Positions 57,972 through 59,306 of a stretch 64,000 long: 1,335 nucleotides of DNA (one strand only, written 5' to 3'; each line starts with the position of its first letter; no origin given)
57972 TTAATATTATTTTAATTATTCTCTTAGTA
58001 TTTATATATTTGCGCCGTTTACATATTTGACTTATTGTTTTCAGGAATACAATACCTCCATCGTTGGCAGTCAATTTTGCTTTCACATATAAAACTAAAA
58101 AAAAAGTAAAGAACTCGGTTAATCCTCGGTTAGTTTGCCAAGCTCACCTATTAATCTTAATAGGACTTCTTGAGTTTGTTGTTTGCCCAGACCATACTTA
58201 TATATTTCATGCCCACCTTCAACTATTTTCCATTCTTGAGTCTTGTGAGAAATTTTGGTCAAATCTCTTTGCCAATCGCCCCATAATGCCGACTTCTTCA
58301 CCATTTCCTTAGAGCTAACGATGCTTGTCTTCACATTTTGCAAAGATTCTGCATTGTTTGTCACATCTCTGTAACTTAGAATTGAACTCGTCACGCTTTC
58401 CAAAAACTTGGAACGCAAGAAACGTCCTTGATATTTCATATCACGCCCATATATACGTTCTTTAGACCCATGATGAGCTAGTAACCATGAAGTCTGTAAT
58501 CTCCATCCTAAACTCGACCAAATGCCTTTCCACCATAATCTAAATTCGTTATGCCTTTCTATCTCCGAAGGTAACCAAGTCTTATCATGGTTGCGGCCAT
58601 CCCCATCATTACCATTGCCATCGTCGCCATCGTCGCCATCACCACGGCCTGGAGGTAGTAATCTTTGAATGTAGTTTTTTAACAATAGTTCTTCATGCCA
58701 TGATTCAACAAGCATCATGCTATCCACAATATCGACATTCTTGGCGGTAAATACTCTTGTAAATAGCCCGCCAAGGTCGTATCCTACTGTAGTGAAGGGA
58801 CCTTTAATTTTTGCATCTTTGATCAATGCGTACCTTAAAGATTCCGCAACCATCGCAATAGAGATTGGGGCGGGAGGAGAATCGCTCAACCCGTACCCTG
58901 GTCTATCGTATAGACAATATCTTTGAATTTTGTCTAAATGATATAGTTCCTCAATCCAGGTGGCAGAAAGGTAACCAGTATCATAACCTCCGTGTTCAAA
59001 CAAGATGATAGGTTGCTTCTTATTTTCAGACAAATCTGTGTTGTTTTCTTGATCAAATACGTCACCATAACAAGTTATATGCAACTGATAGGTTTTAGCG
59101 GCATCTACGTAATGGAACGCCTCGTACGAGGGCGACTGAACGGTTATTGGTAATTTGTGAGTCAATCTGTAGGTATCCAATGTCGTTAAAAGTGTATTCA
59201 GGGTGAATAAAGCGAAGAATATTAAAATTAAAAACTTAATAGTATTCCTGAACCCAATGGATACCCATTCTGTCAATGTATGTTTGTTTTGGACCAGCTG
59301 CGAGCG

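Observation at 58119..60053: YNL115C: polytopic membrane domain fused to an alpha/beta-hydrolase-like domain with Asp at the nucleophile elbow (GYDLGG)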

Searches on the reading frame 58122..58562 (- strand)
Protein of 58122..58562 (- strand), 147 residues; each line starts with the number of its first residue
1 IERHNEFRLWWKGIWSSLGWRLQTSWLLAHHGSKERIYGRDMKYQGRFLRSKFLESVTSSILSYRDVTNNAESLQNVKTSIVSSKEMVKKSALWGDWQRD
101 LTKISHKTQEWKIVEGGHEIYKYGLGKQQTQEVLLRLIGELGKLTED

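Call 64: search_solved_structures(query=A5, max_evalue=10, show_alignments=5)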
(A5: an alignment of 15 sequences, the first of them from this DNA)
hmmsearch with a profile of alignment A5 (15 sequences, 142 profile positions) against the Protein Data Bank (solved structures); distinct sequences matched with E-value up to 10: 2.
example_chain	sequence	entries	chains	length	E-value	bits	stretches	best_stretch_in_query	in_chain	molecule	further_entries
7w5z_T6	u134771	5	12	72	0.1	15.5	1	33-70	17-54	Cytochrome c oxidase small TIM subunit 6 | Annexin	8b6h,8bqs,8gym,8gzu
4wgk_A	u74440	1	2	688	0.66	12.8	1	84-134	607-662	Neutral ceramidase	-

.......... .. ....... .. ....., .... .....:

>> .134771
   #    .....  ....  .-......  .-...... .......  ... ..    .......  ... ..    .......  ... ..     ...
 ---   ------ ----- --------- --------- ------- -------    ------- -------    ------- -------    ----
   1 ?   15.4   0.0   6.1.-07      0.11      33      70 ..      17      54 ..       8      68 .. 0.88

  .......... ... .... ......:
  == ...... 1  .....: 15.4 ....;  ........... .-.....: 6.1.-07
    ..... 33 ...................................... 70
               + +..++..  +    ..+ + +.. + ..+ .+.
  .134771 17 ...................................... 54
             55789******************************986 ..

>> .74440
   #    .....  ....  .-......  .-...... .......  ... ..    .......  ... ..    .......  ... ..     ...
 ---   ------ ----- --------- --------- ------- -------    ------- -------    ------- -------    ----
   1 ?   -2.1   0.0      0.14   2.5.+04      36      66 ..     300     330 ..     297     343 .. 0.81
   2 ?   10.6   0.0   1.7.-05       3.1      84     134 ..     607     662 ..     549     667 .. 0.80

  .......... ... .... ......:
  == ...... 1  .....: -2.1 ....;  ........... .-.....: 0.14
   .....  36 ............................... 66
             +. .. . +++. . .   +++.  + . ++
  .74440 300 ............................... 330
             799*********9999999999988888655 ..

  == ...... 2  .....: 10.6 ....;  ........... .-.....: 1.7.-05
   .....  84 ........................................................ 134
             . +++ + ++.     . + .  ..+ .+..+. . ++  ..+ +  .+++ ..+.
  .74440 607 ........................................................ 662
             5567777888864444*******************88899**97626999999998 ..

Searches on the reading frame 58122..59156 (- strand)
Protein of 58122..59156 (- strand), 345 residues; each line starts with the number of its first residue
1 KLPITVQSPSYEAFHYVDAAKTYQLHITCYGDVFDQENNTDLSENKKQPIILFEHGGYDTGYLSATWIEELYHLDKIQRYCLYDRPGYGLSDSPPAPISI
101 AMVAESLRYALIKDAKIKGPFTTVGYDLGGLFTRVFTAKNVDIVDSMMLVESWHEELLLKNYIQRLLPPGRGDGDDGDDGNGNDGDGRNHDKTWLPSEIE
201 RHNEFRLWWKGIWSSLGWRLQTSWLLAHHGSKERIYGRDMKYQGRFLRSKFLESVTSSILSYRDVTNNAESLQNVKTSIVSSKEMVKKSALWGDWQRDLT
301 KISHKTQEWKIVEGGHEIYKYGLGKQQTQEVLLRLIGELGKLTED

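Call 40: search_solved_structures(query=A4, max_evalue=0.1, show_alignments=5)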
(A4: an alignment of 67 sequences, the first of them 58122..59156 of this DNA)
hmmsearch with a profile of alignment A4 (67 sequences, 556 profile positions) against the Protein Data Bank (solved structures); distinct sequences matched with E-value up to 0.1: 39.
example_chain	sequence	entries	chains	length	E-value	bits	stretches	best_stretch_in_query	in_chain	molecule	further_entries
7dq9_A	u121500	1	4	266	2.9e-05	25.8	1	281-389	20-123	Predicted hydrolases or acyltransferases (Alpha/beta hydrolase superfamily)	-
6eb3_A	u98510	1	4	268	0.00041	22.1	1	310-384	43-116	Est1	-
8v16_C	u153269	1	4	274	0.00041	22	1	310-384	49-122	Esterase 1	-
5mxp_A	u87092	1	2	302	0.00051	21.8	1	288-388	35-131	Alpha/beta hydrolase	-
5a62_A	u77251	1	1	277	0.00055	21.6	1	338-392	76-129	PUTATIVE ALPHA/BETA HYDROLASE FOLD PROTEIN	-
2lly_A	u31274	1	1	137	0.00066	21.4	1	114-208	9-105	Neuronal acetylcholine receptor subunit alpha-4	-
2lm2_A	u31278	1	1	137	0.00082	21.1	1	114-226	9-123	Neuronal acetylcholine receptor subunit beta-2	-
3fsg_A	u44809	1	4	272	0.0024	19.5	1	284-384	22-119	Alpha/beta superfamily hydrolase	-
3v48_A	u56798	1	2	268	0.0043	18.7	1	300-388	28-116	Putative aminoacrylate hydrolase RutD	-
9l75_A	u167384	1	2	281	0.0063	18.2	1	314-385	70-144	Alpha/beta hydrolase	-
8ynv_A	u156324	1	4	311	0.0094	17.6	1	281-388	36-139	poly(3-hydroxybutyrate) depolymerase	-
8ynw_A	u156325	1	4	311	0.012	17.2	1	281-388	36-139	Poly(3-hydroxybutyrate) depolymerase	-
2ksr_A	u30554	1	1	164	0.013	17.1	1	109-202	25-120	Neuronal acetylcholine receptor subunit beta-2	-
6pv7_B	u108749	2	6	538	0.014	17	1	109-202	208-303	Fusion protein of Neuronal acetylcholine receptor subunit beta-4 and Soluble cytochrome b5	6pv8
2maw_A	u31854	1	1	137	0.015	16.9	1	112-200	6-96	Neuronal acetylcholine receptor subunit alpha-7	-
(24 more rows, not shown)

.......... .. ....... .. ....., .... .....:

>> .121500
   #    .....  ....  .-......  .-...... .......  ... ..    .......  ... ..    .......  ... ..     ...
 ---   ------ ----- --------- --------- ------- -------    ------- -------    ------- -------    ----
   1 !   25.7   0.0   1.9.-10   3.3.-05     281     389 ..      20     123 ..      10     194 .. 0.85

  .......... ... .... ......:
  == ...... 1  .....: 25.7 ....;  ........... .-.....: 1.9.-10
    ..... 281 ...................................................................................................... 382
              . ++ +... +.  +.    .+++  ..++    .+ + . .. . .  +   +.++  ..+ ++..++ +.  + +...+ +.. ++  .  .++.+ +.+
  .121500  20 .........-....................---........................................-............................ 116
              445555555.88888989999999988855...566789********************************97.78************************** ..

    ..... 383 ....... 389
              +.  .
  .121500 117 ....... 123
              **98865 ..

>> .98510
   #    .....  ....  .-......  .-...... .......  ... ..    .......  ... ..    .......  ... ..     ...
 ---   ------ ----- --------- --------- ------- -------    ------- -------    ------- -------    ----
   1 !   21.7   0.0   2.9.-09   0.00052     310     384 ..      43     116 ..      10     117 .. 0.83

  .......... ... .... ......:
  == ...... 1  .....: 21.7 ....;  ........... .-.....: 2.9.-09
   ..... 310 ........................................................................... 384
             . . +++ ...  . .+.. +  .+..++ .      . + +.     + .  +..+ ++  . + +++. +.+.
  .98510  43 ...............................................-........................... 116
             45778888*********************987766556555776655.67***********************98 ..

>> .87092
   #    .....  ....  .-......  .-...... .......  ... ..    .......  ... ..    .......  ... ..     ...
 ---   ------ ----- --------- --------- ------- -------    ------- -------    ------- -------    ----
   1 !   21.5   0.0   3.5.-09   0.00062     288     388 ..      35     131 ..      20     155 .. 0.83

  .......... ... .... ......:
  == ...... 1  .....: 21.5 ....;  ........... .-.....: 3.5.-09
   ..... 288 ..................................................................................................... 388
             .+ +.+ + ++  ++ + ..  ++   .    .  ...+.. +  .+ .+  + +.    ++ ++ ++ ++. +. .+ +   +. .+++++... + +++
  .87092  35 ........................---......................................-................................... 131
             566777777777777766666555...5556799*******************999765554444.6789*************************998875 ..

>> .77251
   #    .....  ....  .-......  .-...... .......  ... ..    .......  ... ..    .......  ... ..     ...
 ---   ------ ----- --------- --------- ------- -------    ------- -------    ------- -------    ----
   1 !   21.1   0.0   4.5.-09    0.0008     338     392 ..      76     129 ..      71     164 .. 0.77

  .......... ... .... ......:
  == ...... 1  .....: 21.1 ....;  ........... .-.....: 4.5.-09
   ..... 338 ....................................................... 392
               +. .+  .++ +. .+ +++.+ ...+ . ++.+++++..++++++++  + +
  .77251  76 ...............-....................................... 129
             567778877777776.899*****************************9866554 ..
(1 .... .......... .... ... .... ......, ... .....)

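Call 43: predict_structure(alignment_id=A4)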
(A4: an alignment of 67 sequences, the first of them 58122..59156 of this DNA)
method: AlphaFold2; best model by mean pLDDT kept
length: 345 residues; sequences in the alignment: 67
mean_pLDDT: 86.3   pTM: 0.86
mean pLDDT of the five models: 86.3, 86.2, 86.0, 85.4, 83.9
residues with pLDDT >= 90: 207; 70-90: 81; 50-70: 43; < 50: 14
segments of 3 or more residues with pLDDT < 50: 1-6, 179-181
pLDDT, mean of each block of 10 residues (from residue 1): 54 97 97 82 80 90 91 96 95 93 97 96 97 98 98 89 56 50 50 63 83 87 88 87 91 81 94 98 92 95 98 94 96 90 65
secondary structure, 60 per line:
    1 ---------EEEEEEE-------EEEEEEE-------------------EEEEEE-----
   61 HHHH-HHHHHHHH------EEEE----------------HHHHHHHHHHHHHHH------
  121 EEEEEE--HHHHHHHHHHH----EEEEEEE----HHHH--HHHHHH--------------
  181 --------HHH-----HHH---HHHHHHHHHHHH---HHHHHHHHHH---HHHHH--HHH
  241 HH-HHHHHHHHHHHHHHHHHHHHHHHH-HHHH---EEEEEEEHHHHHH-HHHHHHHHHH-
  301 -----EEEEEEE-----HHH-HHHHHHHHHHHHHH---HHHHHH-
elements in order: E10-16 E24-30 E50-55 H61-64 H66-73 E80-83 H100-114 E121-126 H129-139 E144-150 H155-158 H161-166 H203-214 H218-227 H231-235 H238-242 H244-267 H269-272 E276-282 H283-288 H290-299 E306-312 H322-335 H339-344

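Call 52: search_protein_families(library=ncbifam, proteins=[window:58122-59156:-], max_evalue=0.1)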
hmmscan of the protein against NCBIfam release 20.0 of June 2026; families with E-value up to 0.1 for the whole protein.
window:58122-59156:- (345 aa): 7 families
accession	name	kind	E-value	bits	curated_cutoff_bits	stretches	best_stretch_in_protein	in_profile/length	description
TIGR02427.1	protocat_pcaD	equivalog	3.5e-08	33.1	255.85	1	47-152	13-112/251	3-oxoadipate enol-lactonase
NF051488.1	bifunc_PcaDC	exception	1.3e-05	24.6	390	1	62-152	23-111/375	bifunctional 3-oxoadipate enol-lactonase/4-carboxymuconolactone decarboxylase PcaDC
NF051487.1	bifunc_PcaCD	exception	0.00027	20.2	430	1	47-152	172-271/413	bifunctional 4-carboxymuconolactone decarboxylase/3-oxoadipate enol-lactonase PcaCD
TIGR01738.1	bioH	equivalog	0.0019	17.9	206.95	1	73-152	26-98/245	pimeloyl-ACP methyl ester esterase BioH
TIGR03611.1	RutD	equivalog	0.0095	15.3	238.5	1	61-155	23-116/258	pyrimidine utilization protein D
NF045632.1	hydroxlase_HsaD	equivalog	0.071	12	400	0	43-149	30-134/290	4,5:9,10-diseco-3-hydroxy-5,9,17-trioxoandrosta-1(10),2-diene-4-oate hydrolase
NF050089.1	i_nPHAscl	equivalog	0.079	12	300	0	47-153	17-118/288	intracellular short-chain-length polyhydroxyalkanoate depolymerase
